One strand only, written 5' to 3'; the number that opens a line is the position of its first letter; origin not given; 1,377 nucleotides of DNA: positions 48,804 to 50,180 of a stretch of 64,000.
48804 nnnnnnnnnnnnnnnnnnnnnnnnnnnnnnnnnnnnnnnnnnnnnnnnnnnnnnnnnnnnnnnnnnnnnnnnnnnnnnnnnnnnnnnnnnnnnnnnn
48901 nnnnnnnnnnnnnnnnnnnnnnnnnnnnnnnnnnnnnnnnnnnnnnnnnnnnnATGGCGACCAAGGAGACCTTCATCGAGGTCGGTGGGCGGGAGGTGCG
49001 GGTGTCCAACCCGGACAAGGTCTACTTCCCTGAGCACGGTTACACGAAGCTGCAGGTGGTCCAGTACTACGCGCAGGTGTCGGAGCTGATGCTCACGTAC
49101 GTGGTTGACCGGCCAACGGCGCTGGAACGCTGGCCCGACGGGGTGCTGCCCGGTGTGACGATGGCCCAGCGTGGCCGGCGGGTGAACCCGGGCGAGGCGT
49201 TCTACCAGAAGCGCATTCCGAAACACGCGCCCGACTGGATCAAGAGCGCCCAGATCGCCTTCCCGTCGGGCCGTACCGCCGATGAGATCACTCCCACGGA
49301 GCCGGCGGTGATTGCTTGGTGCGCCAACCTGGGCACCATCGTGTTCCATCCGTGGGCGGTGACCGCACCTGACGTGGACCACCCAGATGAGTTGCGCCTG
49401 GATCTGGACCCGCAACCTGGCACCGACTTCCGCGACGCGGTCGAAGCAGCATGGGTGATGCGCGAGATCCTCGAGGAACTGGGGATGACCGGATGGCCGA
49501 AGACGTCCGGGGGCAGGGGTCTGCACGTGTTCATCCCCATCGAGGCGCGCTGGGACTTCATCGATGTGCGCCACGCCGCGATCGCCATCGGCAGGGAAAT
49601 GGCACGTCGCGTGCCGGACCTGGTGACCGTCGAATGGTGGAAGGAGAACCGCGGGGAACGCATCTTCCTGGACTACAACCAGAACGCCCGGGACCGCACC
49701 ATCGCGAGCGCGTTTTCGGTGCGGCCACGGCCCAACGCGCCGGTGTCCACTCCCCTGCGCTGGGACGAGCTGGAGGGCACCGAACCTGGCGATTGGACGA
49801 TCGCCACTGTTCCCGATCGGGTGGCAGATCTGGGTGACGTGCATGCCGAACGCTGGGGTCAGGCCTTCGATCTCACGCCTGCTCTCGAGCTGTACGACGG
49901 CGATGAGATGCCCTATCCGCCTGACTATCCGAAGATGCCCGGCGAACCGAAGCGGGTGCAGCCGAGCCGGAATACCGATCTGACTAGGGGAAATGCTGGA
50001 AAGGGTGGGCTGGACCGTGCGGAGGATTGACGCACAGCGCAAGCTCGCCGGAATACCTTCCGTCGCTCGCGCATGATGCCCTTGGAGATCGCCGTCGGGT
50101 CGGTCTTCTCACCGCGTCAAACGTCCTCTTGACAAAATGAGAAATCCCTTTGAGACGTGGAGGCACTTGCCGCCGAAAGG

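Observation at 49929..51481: Triplicated 3' end of the LigD-polymerase gene brackets mini-cassettes: an integration hotspot or integrase-less cassette array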

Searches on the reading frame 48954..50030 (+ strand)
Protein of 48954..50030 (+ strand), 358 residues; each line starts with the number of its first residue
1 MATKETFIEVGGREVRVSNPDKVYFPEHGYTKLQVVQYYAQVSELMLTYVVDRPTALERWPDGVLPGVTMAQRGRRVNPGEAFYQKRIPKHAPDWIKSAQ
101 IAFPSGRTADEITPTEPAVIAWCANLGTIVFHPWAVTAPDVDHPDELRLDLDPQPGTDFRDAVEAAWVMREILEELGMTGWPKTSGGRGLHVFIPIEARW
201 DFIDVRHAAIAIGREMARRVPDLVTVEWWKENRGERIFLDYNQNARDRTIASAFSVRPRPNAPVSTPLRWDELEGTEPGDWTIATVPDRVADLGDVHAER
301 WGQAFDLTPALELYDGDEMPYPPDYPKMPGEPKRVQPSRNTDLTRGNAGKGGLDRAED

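Call 8: find_related_loci(query=window:48954-50030:+, collection=genome_contigs, flank=6000)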
Query window:48954-50030:+ (358 aa) in genome_contigs; peptide patterns used: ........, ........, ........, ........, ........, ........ (x = any residue, [..] = any of these).
307 stretches matched a pattern; 260 encode a relative of the query (tblastn E <= 1e-3); the best 80 are kept; 80 distinct loci.
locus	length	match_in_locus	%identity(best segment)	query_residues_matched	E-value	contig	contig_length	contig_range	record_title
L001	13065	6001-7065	88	1-355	0e+0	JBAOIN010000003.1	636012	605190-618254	MAG: Candidatus Nanopelagicales bacterium isolate AS_Ams2_Bin44 np2-np3_contig_16962, whole genome shotgun sequence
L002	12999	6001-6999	89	1-333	0e+0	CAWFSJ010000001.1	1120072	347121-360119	MAG: uncultured Actinomycetota bacterium isolate MFD00905.bin.1.230 genome assembly, contig: contig_16373, whole genome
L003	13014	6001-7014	88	5-342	0e+0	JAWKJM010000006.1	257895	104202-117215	MAG: Candidatus Nanopelagicales bacterium isolate BC1.147 BC1.147.fa-6, whole genome shotgun sequence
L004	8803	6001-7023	86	1-341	0e+0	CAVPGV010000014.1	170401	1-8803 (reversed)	MAG: uncultured Actinomycetota bacterium isolate MFD09964.bin.2.72 genome assembly, contig: contig_32789, whole genome s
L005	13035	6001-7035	84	1-345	0e+0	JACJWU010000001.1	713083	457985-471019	MAG: Actinomycetota bacterium isolate HK-STAS-ACTI-17 HK-STAS-ACTI-17_1, whole genome shotgun sequence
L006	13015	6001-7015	92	1-339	2e-176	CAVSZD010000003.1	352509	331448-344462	MAG: uncultured Actinomycetota bacterium isolate MFD04716.bin.1.74 genome assembly, contig: contig_11777, whole genome s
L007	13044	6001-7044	64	1-343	1e-142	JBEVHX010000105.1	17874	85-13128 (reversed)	MAG: Candidatus Nanopelagicales bacterium isolate T2R6BO.45.metabat2 T2R6BO.45.metabat2_k133_1787854, whole genome shotg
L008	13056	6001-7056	62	2-345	1e-142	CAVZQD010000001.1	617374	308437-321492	MAG: uncultured Solirubrobacterales bacterium isolate MFD09603.bin.2.270 genome assembly, contig: contig_12626, whole ge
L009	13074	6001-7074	61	1-342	6e-139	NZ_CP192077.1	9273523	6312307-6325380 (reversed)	Spirillospora sp. CA-142024 chromosome, complete genome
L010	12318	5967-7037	61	1-341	3e-139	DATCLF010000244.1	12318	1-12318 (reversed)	MAG TPA_asm: Spirillospora sp. isolate SMAG_U7115 k141_796858, whole genome shotgun sequence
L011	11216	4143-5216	61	1-342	4e-139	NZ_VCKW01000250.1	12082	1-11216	Actinomadura soli strain 14C53 NODE_250_length_12082_cov_9.87394, whole genome shotgun sequence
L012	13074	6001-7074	62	1-342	2e-139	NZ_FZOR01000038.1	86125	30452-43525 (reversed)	Actinomadura meyerae strain DSM 44715, whole genome shotgun sequence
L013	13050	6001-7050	62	1-343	1e-138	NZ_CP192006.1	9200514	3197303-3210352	Spirillospora sp. CA-294931 chromosome, complete genome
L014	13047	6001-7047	62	1-342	9e-139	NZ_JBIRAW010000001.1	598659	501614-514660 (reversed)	Actinomadura sp. 9N407 contig_1, whole genome shotgun sequence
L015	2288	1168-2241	62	1-342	4e-147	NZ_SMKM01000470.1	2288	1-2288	Actinomadura sp. GC306 NODE_470_length_2288_cov_14.671, whole genome shotgun sequence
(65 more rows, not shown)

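Call 9: search_protein_families(library=pfam, proteins=[window:48954-50030:+])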
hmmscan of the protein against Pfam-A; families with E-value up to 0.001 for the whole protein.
window:48954-50030:+ (358 aa): 2 families
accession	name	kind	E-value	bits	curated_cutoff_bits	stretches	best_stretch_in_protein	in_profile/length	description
PF21686.3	LigD_Prim-Pol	-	1.4e-92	310.3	27.4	1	31-296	1-253/254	LigD, primase-polymerase domain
PF01896.25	DNA_primase_S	-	9e-14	52.6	26.8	1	149-270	1-163/163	DNA primase small subunit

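Call 25: search_protein_families(library=pfam, proteins=[L001:7100-8020:+, L001:8576-9166:-, L001:9688-10296:-, L001:10241-10876:-, L001:11000-11827:-, L001:12028-12603:-, L001:8017-8589:+], max_evalue=0.01)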
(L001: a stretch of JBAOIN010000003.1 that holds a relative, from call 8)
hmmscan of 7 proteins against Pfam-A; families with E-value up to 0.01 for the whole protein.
L001:7100-8020:+ (306 aa): 3 families
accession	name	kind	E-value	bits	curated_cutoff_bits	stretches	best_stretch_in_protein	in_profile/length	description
PF00589.27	Phage_integrase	-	2e-27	96.5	27.1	1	122-288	2-169/172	Phage integrase family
PF13495.12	Phage_int_SAM_4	-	0.00012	22.8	27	1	19-98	1-80/85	Phage integrase, N-terminal SAM-like domain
PF02899.23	Phage_int_SAM_1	-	0.00084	20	22.3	1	21-100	2-83/83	Phage integrase, N-terminal SAM-like domain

L001:8576-9166:- (196 aa): 0 families

L001:9688-10296:- (202 aa): 0 families

L001:10241-10876:- (211 aa): 1 family
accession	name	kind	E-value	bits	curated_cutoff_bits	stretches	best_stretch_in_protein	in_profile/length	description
PF14281.12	PDDEXK_4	-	4.4e-08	33.7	22.3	1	20-150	1-134/183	PD-(D/E)XK nuclease superfamily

L001:11000-11827:- (275 aa): 0 families

L001:12028-12603:- (191 aa): 0 families

L001:8017-8589:+ (190 aa): 0 families

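Call 27: find_related_loci(query=L001:7100-8020:+, collection=genome_contigs, flank=5000)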
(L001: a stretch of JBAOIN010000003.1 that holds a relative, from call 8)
Query L001:7100-8020:+ (306 aa) in genome_contigs; peptide patterns used: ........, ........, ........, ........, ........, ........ (x = any residue, [..] = any of these).
206 stretches matched a pattern; 4 encode a relative of the query (tblastn E <= 1e-3); 4 distinct loci.
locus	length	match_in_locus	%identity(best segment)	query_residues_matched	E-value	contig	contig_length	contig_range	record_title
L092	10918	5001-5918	100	1-306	0e+0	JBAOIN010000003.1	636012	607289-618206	MAG: Candidatus Nanopelagicales bacterium isolate AS_Ams2_Bin44 np2-np3_contig_16962, whole genome shotgun sequence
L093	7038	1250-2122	40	22-303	3e-53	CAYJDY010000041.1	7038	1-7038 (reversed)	MAG TPA_asm: uncultured Candidatus Saccharibacteria bacterium isolate ERP123247_co1_97 genome assembly, contig: NODE_696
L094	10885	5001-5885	35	19-306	6e-45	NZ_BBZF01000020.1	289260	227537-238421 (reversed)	Micromonospora okii strain TP-A0468, whole genome shotgun sequence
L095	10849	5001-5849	42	20-300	4e-59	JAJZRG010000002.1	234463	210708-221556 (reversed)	MAG: Chloroflexi bacterium isolate SKS1.bin7 NODE_43_length_234463_cov_4.922364, whole genome shotgun sequence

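Call 28: find_homologous_proteins(query=L001:7100-8020:+, max_evalue=1e-20)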
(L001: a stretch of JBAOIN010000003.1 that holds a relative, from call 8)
Query L001:7100-8020:+ (306 aa): 607 proteins with E <= 1e-20 among 8000 candidates; the best 120 are listed.
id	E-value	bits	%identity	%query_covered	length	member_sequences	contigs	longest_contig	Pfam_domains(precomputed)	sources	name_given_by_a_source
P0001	4.0e-192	655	96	100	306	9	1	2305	PF00589.28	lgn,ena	-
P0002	4.8e-179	612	91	94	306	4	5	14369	PF13495.13,PF00589.28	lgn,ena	-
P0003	4.5e-160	550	80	100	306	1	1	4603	PF13495.13,PF00589.28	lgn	-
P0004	1.6e-159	548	80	100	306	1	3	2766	PF00589.28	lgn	-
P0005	3.6e-159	547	79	100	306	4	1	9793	PF00589.28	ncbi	-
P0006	5.0e-156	537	78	100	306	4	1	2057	PF13495.13,PF00589.28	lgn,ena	-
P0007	7.1e-147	507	82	92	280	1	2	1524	PF00589.28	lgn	-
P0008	2.6e-141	488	71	100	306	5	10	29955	PF13495.13,PF00589.28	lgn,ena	-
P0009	3.0e-141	488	79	91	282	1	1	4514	PF00589.28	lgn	-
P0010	7.0e-139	480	70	100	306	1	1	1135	PF00589.28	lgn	-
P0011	7.1e-101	356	57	96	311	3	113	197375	PF13495.13,PF00589.28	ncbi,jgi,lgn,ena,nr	ncbi:MAG: tyrosine-type recombinase/integrase [Actinobacteria bacterium]|nr:tyrosine-type recombinas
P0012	1.2e-97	345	56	96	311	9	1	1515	PF13495.13,PF00589.28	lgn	-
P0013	2.1e-95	338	55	96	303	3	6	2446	PF13495.13,PF00589.28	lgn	-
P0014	2.0e-94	334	54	97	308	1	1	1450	PF13495.13,PF00589.28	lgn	-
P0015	6.4e-94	333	53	99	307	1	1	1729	PF13495.13,PF00589.28,PF02899.24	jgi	jgi:site-specific recombinase XerD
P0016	8.4e-94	332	54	97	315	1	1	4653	PF13495.13,PF00589.28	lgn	-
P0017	3.3e-93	330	54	98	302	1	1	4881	PF00589.28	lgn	-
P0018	3.6e-93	330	52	100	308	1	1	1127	PF13495.13,PF00589.28,PF02899.24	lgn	-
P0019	3.8e-93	330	54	97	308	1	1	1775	PF13495.13,PF00589.28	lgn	-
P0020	7.1e-92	326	53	99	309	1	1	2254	PF13495.13,PF00589.28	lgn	-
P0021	9.6e-91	322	53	99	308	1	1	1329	PF13495.13,PF00589.28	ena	-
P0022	4.6e-90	320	51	96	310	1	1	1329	PF13495.13,PF00589.28,PF02899.24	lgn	-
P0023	7.3e-89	316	51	96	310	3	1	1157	PF00589.28,PF02899.24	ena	-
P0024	1.8e-83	298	52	95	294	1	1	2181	PF00589.28,PF02899.24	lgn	-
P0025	6.1e-74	267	47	94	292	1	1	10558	PF13495.13,PF00589.28,PF02899.24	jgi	jgi:site-specific recombinase XerD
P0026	3.3e-72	261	45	93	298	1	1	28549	PF13495.13,PF00589.28,PF02899.24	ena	-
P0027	2.2e-71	259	46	94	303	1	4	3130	PF13495.13,PF00589.28,PF02899.24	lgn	-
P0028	3.7e-71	258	48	94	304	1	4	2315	PF13495.13,PF00589.28,PF02899.24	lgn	-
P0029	4.5e-71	258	46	94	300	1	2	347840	PF13495.13,PF00589.28,PF02899.24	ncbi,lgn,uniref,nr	ncbi:tyrosine recombinase XerD [Mycobacterium sp. MFM001]|uniref:tyrosine-type recombinase/integrase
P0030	5.1e-71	258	48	96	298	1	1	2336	PF00589.28,PF02899.24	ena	-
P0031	9.6e-71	257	47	94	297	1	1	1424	PF00589.28,PF02899.24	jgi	jgi:integrase/recombinase XerD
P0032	2.8e-70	255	47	94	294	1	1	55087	PF13495.13,PF00589.28,PF02899.24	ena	-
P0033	3.0e-70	255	47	93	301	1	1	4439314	PF00589.28,PF02899.24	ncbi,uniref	ncbi:tyrosine-type recombinase/integrase [Sinomonas sp. P47F7]|uniref:tyrosine-type recombinase/inte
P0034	3.7e-70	255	46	94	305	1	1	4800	PF00589.28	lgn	-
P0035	4.2e-70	255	47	94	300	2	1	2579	PF00589.28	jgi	jgi:integrase/recombinase XerD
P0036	1.5e-69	253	46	87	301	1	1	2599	PF13495.13,PF00589.28,PF02899.24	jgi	jgi:site-specific recombinase XerD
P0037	2.2e-69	252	47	87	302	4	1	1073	PF13495.13,PF00589.28,PF02899.24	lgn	-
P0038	4.4e-69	251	46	93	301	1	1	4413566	PF00589.28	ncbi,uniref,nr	ncbi:tyrosine recombinase XerC [Sinomonas cyclohexanicum]|uniref:Tyrosine recombinase XerC n=1 Tax=S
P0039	7.0e-69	250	46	93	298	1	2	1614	PF13495.13,PF00589.28,PF02899.24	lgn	-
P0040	8.0e-69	250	45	95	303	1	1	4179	PF13495.13,PF00589.28,PF02899.24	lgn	-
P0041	9.0e-69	250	46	93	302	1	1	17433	PF00589.28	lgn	-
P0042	9.0e-69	250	47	93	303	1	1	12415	PF13495.13,PF00589.28,PF02899.24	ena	-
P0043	9.9e-69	250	43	94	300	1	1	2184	PF13495.13,PF00589.28,PF02899.24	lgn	-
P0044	1.5e-68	249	44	93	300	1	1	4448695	PF13495.13,PF00589.28,PF02899.24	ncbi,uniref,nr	ncbi:tyrosine-type recombinase/integrase [Ruania alkalisoli]|uniref:Tyrosine-type recombinase/integr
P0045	2.0e-68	249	47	96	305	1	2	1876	PF13495.13,PF00589.28,PF02899.24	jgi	jgi:site-specific recombinase XerD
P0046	2.5e-68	249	47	93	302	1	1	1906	PF00589.28,PF02899.24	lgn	-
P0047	2.7e-68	249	47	93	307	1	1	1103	PF00589.28,PF02899.24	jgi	jgi:integrase/recombinase XerD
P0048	6.5e-68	247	47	94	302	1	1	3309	PF13495.13,PF00589.28,PF02899.24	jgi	jgi:site-specific recombinase XerD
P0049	6.5e-68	247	46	93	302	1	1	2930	PF13495.13,PF00589.28,PF02899.24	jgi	jgi:integrase/recombinase XerD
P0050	9.1e-68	247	46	93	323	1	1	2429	PF00589.28,PF02899.24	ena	-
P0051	9.8e-68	247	46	93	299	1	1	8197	PF13495.13,PF00589.28,PF02899.24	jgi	jgi:integrase/recombinase XerD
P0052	1.1e-67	247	43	93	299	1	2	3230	PF00589.28,PF02899.24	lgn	-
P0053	1.2e-67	247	45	94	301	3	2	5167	PF13495.13,PF00589.28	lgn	-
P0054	1.7e-67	246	45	93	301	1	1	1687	PF13495.13,PF00589.28,PF02899.24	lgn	-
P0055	1.8e-67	246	47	93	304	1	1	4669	PF13495.13,PF00589.28,PF02899.24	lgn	-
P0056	2.0e-67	246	45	93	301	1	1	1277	PF13495.13,PF00589.28,PF02899.24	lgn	-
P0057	2.7e-67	245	46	95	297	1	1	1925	PF13495.13,PF00589.28,PF02899.24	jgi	jgi:site-specific recombinase XerD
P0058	3.1e-67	245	45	95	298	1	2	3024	PF00589.28,PF02899.24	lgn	-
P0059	3.3e-67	245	46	94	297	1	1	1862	PF00589.28,PF02899.24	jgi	jgi:integrase/recombinase XerD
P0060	3.8e-67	245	48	93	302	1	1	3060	PF13495.13,PF00589.28,PF02899.24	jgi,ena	-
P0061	4.4e-67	245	45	93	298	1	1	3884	PF13495.13,PF00589.28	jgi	jgi:site-specific recombinase XerD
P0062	4.6e-67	245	46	93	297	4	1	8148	PF00589.28,PF02899.24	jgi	jgi:integrase/recombinase XerD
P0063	5.5e-67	244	45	87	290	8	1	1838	PF13495.13,PF00589.28,PF02899.24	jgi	jgi:site-specific recombinase XerD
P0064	6.1e-67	244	45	94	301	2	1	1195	PF13495.13,PF00589.28,PF02899.24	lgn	-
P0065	6.4e-67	244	45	93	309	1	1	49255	PF00589.28,PF02899.24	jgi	jgi:integrase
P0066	6.8e-67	244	45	93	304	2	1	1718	PF13495.13,PF00589.28,PF02899.24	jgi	jgi:site-specific recombinase XerD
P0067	8.2e-67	244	45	93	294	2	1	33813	PF13495.13,PF00589.28,PF02899.24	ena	-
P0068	8.9e-67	244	46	93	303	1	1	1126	PF00589.28,PF02899.24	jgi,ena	-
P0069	1.1e-66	243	47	93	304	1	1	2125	PF13495.13,PF00589.28,PF02899.24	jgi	jgi:site-specific recombinase XerD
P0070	1.1e-66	243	44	93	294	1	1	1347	PF13495.13,PF00589.28,PF02899.24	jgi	-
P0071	1.2e-66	243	46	93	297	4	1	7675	PF00589.28,PF02899.24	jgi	jgi:integrase/recombinase XerD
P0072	1.6e-66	243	46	87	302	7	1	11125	PF13495.13,PF00589.28,PF02899.24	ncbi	-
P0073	2.0e-66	242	44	87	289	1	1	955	PF00589.28,PF02899.24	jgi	jgi:site-specific recombinase XerD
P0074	2.2e-66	242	46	93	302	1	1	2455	PF00589.28,PF02899.24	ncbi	ncbi:MAG: tyrosine-type recombinase/integrase [Steroidobacteraceae bacterium]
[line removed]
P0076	2.6e-66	242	45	96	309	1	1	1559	PF00589.28,PF02899.24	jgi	-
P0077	2.7e-66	242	45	94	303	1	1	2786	PF00589.28,PF02899.24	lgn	-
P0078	3.1e-66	242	45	96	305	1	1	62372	PF13495.13,PF00589.28,PF02899.24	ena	-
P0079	3.2e-66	242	46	93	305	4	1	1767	PF00589.28,PF02899.24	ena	-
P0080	4.4e-66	241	44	93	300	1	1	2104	PF13495.13,PF00589.28,PF02899.24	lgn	-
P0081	5.1e-66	241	44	87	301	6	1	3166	PF13495.13,PF00589.28,PF02899.24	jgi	jgi:site-specific recombinase XerD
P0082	6.4e-66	241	45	93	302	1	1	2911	PF13495.13,PF00589.28,PF02899.24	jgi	jgi:integrase/recombinase XerD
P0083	6.5e-66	241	44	93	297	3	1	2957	PF13495.13,PF00589.28,PF02899.24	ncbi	-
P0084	7.9e-66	240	46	94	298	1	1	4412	PF00589.28,PF02899.24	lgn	-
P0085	8.5e-66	240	42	87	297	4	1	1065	PF00589.28,PF02899.24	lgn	-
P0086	1.1e-65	240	45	93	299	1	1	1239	PF00589.28,PF02899.24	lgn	-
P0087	1.1e-65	240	44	93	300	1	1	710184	PF13495.13,PF00589.28,PF02899.24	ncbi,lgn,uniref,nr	ncbi:site-specific recombinase XerD [Motilibacter peucedani]|uniref:Site-specific recombinase XerD n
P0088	1.2e-65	240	45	94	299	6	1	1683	PF00589.28,PF02899.24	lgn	-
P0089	1.2e-65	240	45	93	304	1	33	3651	PF00589.28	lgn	-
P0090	1.3e-65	240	45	93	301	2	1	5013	PF00589.28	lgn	-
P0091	1.3e-65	240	43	93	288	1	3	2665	PF13495.13,PF00589.28,PF02899.24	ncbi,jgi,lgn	jgi:integrase/recombinase XerD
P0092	1.4e-65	240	43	93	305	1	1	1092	PF13495.13,PF00589.28,PF02899.24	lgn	-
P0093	1.4e-65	240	45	94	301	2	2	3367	PF13495.13,PF00589.28,PF02899.24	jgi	jgi:integrase/recombinase XerD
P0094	1.4e-65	240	45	94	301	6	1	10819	PF13495.13,PF00589.28,PF02899.24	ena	-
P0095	1.5e-65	240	44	93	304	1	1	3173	PF13495.13,PF00589.28,PF02899.24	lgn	-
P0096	1.5e-65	240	44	87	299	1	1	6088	PF13495.13,PF00589.28,PF02899.24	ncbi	ncbi:MAG: tyrosine-type recombinase/integrase [Mycobacterium sp.]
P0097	1.5e-65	240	44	93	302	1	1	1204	PF13495.13,PF00589.28,PF02899.24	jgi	jgi:site-specific recombinase XerD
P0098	1.7e-65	239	44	87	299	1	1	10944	PF13495.13,PF00589.28,PF02899.24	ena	-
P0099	1.7e-65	239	43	96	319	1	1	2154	PF13495.13,PF00589.28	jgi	jgi:integrase/recombinase XerD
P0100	2.0e-65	239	45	93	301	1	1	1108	PF00589.28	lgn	-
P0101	2.0e-65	239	44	87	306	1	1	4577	PF13495.13,PF00589.28,PF02899.24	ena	-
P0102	2.4e-65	239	45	93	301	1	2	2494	PF13495.13,PF00589.28,PF02899.24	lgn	-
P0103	2.4e-65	239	44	93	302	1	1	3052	PF13495.13,PF00589.28,PF02899.24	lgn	-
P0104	2.4e-65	239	46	87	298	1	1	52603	PF13495.13,PF00589.28,PF02899.24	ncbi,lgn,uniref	ncbi:tyrosine-type recombinase/integrase [Streptomyces sp. NPDC002130]|uniref:tyrosine-type recombin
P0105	2.5e-65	239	45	93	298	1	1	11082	PF13495.13,PF00589.28,PF02899.24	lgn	-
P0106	2.6e-65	239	44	93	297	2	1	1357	PF00589.28,PF02899.24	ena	-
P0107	3.0e-65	239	46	93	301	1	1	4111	PF13495.13,PF00589.28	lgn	-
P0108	3.0e-65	239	45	96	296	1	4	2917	PF00589.28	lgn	-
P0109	3.2e-65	238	43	94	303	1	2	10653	PF13495.13,PF00589.28,PF02899.24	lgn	-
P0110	4.9e-65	238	45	93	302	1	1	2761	PF13495.13,PF00589.28,PF02899.24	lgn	-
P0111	5.2e-65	238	46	87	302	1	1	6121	PF00589.28,PF02899.24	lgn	-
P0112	5.2e-65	238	46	93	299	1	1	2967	PF13495.13,PF00589.28,PF02899.24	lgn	-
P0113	6.1e-65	238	46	93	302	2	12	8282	PF00589.28,PF02899.24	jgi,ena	jgi:site-specific recombinase XerD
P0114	6.3e-65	238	44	94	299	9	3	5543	PF13495.13,PF00589.28,PF02899.24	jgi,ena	jgi:site-specific recombinase XerD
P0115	6.7e-65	237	47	93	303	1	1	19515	PF00589.28,PF02899.24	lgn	-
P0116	7.3e-65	237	44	87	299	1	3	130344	PF13495.13,PF00589.28,PF02899.24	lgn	-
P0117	8.7e-65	237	46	94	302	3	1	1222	PF13495.13,PF00589.28,PF02899.24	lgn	-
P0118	9.0e-65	237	43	93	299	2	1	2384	PF00589.28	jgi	jgi:integrase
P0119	9.1e-65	237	46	94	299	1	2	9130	PF13495.13,PF00589.28,PF02899.24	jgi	jgi:integrase/recombinase XerD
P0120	9.6e-65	237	44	93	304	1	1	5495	PF00589.28,PF02899.24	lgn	-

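Call 29: find_encoding_contigs(protein=P0008, flank=10000, max_places=6)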
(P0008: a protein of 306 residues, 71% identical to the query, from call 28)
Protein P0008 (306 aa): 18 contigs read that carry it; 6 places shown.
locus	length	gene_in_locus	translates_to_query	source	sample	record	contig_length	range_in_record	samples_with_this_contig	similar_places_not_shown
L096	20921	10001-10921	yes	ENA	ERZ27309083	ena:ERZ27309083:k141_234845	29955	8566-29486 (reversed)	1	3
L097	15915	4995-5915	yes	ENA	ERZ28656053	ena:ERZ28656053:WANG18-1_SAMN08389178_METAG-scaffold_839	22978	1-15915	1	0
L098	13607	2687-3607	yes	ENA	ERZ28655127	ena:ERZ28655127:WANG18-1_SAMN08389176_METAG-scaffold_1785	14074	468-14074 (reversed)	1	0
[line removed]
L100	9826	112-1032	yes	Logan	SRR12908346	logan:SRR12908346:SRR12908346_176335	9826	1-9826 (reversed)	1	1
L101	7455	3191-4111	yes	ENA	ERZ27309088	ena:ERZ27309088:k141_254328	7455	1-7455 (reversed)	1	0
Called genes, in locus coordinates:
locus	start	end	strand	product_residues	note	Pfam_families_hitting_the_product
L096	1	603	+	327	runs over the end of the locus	PF00248:Aldo_ket_red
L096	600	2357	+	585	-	PF01055:Glyco_hydro_31_2nd, PF21365:Glyco_hydro_31_3rd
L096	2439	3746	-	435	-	PF18085:Mak_N_cap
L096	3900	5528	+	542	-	PF18158:AidB_N, PF02770:Acyl-CoA_dh_M, PF00441:Acyl-CoA_dh_1, PF08028:Acyl-CoA_dh_2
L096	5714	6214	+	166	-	PF10604:Polyketide_cyc2 (weak), PF10698:DUF2505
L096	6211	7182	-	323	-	PF03969:AFG1_ATPase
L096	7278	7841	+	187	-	PF01872:RibD_C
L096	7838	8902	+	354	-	PF01068:DNA_ligase_A_M, PF04679:DNA_ligase_A_C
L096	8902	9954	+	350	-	PF21686:LigD_Prim-Pol, PF01896:DNA_primase_S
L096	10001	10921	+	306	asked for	PF13495:Phage_int_SAM_4 (weak), PF00589:Phage_integrase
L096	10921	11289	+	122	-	-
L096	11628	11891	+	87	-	-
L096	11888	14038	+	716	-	PF12965:DUF3854, PF08706:D5_N, PF19263:DUF5906 (weak)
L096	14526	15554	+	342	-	PF22552:TY-Chap3, PF22551:TY-Chap1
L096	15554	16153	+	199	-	-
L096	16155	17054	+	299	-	-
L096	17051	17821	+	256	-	-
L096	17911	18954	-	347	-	PF08797:HIRAN (weak), PF10708:DUF2510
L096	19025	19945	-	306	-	PF18899:DUF5655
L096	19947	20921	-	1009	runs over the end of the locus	PF04313:HSDR_N, PF04851:ResIII, PF18766:SWI2_SNF2, PF22679:T1R_D3-like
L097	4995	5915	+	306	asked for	PF13495:Phage_int_SAM_4 (weak), PF00589:Phage_integrase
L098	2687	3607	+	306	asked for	PF13495:Phage_int_SAM_4 (weak), PF00589:Phage_integrase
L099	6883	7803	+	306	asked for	PF13495:Phage_int_SAM_4 (weak), PF00589:Phage_integrase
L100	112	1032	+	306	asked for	PF13495:Phage_int_SAM_4 (weak), PF00589:Phage_integrase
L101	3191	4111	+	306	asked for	PF13495:Phage_int_SAM_4 (weak), PF00589:Phage_integrase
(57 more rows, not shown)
